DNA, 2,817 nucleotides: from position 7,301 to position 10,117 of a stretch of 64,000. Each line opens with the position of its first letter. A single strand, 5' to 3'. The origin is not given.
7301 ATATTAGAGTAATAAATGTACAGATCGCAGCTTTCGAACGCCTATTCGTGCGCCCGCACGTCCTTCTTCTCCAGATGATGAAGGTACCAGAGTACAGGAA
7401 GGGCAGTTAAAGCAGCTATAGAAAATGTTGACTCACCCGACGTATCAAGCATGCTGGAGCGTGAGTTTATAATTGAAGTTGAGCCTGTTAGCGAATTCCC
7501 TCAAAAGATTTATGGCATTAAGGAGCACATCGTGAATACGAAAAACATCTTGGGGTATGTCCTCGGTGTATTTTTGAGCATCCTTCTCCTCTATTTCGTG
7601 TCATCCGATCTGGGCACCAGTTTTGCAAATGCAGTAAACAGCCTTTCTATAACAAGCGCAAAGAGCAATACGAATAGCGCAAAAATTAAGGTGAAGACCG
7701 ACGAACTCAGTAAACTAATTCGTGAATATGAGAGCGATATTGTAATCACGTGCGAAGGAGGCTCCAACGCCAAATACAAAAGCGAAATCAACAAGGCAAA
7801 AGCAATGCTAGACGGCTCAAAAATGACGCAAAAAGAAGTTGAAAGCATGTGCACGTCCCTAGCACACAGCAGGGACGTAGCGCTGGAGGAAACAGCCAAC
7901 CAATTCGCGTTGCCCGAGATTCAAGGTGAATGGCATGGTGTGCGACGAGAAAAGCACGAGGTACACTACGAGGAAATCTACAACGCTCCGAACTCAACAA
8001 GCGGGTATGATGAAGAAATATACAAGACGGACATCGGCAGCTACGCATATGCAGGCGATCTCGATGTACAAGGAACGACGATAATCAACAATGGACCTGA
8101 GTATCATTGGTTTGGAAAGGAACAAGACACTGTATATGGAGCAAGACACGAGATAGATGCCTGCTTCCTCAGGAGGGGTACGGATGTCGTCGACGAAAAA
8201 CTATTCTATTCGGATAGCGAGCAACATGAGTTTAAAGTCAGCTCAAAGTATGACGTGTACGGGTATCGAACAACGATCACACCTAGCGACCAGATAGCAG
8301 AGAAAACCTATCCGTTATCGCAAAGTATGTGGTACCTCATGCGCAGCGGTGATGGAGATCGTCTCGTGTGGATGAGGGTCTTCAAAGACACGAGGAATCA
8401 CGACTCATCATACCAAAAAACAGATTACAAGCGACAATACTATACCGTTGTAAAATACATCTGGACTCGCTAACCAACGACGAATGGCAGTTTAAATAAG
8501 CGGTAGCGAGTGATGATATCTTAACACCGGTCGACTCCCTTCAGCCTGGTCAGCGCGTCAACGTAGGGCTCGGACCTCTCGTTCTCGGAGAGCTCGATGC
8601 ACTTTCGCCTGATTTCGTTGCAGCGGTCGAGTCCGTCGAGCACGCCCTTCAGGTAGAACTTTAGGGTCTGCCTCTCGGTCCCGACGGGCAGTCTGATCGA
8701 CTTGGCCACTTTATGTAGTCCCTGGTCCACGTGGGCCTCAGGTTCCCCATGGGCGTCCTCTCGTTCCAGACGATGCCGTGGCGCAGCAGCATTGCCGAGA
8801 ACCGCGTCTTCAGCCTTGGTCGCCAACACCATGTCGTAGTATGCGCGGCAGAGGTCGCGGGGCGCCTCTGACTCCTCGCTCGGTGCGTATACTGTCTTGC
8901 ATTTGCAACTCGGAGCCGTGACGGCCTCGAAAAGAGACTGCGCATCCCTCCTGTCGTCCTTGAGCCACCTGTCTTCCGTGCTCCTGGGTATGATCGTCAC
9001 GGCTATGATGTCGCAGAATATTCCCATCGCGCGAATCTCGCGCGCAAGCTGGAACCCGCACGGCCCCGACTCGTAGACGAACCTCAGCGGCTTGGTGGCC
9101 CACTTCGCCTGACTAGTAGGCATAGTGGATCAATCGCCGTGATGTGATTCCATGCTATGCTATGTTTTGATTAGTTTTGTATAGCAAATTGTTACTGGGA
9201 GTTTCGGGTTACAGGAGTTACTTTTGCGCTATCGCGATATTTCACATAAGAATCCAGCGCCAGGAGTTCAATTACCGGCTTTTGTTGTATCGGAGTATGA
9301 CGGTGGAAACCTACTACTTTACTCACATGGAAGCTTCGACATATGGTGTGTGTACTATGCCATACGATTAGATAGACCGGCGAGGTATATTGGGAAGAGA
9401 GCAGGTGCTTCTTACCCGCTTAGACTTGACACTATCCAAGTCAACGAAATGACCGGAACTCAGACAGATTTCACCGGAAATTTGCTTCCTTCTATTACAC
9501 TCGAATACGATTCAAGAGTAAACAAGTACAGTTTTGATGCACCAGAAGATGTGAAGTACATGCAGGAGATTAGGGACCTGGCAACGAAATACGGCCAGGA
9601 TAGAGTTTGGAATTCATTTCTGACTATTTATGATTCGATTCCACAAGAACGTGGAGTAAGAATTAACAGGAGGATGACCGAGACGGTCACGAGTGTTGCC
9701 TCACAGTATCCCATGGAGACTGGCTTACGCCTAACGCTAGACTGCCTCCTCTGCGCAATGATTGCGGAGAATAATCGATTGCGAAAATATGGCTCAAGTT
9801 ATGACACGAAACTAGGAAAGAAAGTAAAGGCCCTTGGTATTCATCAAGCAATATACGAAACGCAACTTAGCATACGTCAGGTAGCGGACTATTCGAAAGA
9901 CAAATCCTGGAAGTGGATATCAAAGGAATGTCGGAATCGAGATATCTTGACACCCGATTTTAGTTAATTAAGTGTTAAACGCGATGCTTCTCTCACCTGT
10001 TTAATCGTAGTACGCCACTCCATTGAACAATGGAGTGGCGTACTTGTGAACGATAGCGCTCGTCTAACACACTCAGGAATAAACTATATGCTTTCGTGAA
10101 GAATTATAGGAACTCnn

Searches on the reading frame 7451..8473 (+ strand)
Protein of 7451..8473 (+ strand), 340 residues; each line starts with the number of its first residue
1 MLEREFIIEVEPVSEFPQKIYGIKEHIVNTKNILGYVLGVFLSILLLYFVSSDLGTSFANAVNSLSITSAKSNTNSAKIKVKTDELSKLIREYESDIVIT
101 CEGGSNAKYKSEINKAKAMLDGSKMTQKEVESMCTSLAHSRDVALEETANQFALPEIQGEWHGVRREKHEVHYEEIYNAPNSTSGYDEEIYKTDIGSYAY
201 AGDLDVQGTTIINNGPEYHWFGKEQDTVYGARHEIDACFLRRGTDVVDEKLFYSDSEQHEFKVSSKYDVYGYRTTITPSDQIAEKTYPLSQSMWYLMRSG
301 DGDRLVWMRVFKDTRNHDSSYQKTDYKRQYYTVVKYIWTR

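Call 13: search_protein_families(library=pfam, proteins=[window:7451-8473:+], max_evalue=0.01)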
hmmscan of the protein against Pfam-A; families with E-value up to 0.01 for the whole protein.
window:7451-8473:+ (340 aa): 1 family
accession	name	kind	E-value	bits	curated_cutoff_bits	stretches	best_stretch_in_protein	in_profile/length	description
PF07554.19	FIVAR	-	0.0044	18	29.2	0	106-135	29-61/71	FIVAR domain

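Call 16: find_encoding_contigs(protein=window:7451-8473:+, flank=10000, max_places=10)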
Protein window:7451-8473:+ (340 aa): 5 contigs read that carry it; 2 places shown.
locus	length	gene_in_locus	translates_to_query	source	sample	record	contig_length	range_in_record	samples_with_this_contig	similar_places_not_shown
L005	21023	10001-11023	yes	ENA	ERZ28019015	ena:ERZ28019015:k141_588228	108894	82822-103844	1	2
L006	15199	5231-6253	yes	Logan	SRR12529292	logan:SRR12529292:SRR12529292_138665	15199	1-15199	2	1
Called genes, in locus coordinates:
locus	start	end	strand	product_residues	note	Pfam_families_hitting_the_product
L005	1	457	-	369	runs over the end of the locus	-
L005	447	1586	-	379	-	PF14175:YaaC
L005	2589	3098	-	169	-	-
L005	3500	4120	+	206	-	PF09851:SHOCT (weak)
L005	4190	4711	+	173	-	-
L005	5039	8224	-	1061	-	PF13475:DUF4116 (faint), PF00149:Metallophos (weak)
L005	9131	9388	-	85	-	-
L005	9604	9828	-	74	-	-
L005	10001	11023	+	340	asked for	-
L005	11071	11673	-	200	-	-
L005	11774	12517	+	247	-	PF22539:DUF7004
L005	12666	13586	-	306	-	PF04556:DpnII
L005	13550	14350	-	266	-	PF08241:Methyltransf_11 (faint), PF01555:N6_N4_Mtase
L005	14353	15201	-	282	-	PF02086:MethyltransfD12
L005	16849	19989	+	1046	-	PF09565:RE_NgoFVII (weak), PF13091:PLDc_2, PF00270:DEAD, PF04851:ResIII, PF00271:Helicase_C, PF11907:DUF3427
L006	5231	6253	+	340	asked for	-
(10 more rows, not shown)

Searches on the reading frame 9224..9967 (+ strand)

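Call 13: search_protein_families(library=pfam, proteins=[window:9224-9967:+], max_evalue=0.01)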
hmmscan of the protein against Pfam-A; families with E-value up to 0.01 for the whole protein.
window:9224-9967:+ (247 aa): 1 family
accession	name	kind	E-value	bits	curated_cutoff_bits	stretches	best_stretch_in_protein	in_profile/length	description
PF22539.1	DUF7004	-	2.5e-27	96.2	27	1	105-240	30-154/155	Family of unknown function (DUF7004)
